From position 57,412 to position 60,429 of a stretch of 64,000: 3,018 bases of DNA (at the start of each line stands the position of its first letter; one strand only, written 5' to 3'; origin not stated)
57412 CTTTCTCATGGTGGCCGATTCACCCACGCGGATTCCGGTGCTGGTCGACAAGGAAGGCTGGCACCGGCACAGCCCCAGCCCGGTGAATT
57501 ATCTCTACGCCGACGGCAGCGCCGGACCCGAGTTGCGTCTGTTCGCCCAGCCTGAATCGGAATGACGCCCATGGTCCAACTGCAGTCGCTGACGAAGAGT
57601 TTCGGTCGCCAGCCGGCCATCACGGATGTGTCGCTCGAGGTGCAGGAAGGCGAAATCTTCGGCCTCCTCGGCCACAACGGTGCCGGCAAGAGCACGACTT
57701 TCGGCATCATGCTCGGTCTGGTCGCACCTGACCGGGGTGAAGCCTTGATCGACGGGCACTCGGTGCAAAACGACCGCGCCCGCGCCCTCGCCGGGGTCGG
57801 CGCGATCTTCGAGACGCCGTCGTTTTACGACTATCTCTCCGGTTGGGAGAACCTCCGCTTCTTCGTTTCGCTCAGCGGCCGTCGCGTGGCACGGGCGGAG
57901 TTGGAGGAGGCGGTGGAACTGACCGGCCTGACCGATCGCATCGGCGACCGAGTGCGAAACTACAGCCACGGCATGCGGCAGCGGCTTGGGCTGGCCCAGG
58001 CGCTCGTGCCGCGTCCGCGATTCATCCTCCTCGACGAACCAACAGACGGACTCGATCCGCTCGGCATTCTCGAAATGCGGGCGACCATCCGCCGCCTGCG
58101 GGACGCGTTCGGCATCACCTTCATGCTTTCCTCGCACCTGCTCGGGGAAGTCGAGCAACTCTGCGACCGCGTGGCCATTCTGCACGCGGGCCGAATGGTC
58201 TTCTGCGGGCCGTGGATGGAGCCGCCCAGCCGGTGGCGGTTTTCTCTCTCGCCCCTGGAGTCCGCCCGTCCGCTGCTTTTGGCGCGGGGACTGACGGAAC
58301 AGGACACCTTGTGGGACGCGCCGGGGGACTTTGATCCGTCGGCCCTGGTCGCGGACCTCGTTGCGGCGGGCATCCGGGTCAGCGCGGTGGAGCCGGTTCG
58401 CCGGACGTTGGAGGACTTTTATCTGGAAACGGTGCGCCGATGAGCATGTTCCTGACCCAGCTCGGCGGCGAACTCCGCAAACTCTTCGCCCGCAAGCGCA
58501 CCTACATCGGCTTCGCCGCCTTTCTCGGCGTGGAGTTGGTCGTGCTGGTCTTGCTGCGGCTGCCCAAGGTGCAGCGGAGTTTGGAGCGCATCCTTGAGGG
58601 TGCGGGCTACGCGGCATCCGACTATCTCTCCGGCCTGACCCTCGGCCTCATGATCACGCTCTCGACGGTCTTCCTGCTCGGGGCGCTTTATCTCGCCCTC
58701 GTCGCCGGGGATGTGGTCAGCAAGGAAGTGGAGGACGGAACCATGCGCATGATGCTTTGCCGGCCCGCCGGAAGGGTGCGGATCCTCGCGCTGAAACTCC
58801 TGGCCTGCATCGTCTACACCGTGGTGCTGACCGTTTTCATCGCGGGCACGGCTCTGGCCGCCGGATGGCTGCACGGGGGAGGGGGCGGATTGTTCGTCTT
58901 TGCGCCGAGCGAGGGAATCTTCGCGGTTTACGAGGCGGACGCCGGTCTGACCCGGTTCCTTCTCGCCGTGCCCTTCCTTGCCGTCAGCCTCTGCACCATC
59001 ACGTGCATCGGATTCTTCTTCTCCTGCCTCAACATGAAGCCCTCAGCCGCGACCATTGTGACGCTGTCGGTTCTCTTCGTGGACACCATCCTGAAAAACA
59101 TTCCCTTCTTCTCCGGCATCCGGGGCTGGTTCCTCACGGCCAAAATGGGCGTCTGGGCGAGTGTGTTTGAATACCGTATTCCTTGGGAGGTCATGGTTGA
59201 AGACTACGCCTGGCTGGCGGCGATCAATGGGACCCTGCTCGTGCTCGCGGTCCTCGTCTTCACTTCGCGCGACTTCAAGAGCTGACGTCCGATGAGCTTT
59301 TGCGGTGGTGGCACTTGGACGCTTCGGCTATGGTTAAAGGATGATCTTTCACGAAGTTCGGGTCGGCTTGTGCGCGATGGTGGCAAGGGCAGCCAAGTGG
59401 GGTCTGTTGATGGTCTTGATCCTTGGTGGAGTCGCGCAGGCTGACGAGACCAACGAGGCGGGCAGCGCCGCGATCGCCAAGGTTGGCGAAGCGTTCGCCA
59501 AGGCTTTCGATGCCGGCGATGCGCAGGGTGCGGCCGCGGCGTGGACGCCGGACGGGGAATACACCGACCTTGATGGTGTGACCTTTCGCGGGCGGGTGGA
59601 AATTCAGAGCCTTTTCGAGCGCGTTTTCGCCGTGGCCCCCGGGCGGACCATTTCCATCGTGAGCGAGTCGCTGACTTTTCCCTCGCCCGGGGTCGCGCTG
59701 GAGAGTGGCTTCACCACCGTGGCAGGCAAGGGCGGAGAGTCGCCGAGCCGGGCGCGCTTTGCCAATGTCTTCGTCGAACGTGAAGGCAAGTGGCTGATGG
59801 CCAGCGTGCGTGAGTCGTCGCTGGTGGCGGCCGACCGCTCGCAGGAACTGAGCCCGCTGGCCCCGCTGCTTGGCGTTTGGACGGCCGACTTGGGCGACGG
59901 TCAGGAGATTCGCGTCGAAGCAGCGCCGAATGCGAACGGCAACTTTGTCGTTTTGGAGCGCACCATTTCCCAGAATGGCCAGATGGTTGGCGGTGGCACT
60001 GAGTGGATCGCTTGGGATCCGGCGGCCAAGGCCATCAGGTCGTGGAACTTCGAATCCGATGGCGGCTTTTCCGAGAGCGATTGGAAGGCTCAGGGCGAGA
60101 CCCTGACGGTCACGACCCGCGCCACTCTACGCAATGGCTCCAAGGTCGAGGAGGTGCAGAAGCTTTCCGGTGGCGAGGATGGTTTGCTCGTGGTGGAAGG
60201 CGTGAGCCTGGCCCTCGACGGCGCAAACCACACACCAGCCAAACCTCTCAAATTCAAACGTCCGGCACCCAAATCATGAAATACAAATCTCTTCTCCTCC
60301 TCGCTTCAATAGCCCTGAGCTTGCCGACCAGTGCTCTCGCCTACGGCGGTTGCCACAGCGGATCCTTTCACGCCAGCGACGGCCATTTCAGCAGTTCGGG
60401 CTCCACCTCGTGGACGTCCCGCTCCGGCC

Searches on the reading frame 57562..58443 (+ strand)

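Call 50: search_protein_families(library=pfam, proteins=[window:57562-58443:+], max_evalue=0.001)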
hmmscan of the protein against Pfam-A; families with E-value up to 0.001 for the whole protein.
window:57562-58443:+ (293 aa): 2 families
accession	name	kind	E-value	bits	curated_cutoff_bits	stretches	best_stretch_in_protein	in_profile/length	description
PF00005.33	ABC_tran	-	7.4e-30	104.8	25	1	21-161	2-136/137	ABC transporter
PF13304.12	AAA_21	-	2.4e-06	28.3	27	1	109-192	213-298/304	AAA domain, putative AbiEii toxin, Type IV TA system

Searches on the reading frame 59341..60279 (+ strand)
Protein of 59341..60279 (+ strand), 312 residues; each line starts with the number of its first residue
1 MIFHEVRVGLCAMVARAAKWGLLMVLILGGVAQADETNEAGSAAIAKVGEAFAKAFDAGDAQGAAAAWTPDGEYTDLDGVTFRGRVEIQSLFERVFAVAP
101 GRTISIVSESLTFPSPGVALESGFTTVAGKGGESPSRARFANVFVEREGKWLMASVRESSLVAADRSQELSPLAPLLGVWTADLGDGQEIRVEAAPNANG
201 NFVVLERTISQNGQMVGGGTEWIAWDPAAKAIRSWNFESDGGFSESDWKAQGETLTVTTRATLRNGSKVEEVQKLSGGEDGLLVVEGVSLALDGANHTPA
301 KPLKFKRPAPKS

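Call 50: search_protein_families(library=pfam, proteins=[window:59341-60279:+], max_evalue=0.001)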
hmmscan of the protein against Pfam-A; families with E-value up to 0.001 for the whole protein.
window:59341-60279:+ (312 aa): 4 families
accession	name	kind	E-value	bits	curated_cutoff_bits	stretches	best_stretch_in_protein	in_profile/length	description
PF14534.12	DUF4440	-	3e-08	34.5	25.2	1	45-153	1-107/107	Domain of unknown function (DUF4440)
PF12680.13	SnoaL_2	-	7.3e-08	33.4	27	1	50-151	2-99/102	SnoaL-like domain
PF13474.12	SnoaL_3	-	3.5e-07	31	22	1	47-160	3-118/121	SnoaL-like domain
PF13577.12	SnoaL_4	-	4.2e-06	27.2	24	1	43-156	7-125/126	SnoaL-like domain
